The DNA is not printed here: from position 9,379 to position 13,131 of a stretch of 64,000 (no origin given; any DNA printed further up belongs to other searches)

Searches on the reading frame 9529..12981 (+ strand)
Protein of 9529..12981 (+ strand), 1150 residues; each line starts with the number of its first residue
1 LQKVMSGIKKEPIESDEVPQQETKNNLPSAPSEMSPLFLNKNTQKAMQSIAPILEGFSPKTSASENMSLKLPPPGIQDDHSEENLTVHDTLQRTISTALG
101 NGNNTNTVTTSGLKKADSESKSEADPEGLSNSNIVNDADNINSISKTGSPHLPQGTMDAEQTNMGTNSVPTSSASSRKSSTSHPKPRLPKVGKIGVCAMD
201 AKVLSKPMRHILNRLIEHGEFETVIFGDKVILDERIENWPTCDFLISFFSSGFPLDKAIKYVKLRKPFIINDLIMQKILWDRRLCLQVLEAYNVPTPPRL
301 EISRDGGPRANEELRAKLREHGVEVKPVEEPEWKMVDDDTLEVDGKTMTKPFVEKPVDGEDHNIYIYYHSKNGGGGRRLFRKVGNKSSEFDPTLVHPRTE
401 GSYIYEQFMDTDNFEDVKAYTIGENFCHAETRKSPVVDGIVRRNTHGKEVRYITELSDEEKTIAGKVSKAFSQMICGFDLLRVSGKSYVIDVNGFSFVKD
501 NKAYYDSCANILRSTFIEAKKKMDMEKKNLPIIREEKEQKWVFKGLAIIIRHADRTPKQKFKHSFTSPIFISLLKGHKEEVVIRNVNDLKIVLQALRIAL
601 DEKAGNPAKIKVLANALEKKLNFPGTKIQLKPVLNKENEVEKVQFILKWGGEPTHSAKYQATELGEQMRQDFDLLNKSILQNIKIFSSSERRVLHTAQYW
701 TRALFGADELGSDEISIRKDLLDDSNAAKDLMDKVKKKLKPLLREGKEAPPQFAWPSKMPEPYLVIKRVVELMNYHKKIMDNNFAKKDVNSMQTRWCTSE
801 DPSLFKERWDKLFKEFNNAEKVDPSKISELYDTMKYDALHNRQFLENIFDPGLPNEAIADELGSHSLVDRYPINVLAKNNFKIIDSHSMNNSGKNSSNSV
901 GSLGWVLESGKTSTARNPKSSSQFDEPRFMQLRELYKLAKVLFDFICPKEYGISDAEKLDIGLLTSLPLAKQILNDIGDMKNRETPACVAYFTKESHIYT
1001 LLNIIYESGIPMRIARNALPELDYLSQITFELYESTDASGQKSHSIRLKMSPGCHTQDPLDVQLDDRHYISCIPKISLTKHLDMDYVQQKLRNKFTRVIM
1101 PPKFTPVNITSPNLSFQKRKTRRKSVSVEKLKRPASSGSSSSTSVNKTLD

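Call 54: search_protein_families(library=pfam, proteins=[window:9529-12981:+], max_evalue=0.001)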
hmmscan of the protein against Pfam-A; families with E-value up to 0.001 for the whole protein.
window:9529-12981:+ (1150 aa): 3 families
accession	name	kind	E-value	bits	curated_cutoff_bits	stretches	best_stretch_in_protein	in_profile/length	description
PF00328.27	His_Phos_2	-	1.6e-90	304.5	23.6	1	543-1050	2-353/354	Histidine phosphatase superfamily (branch 2)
PF18086.7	PPIP5K2_N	-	4e-39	133.1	35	1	193-281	2-90/90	Diphosphoinositol pentakisphosphate kinase 2 N-terminal domain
PF08443.16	RimK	-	2.1e-08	34.5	21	1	401-494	74-165/188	RimK-like ATP-grasp domain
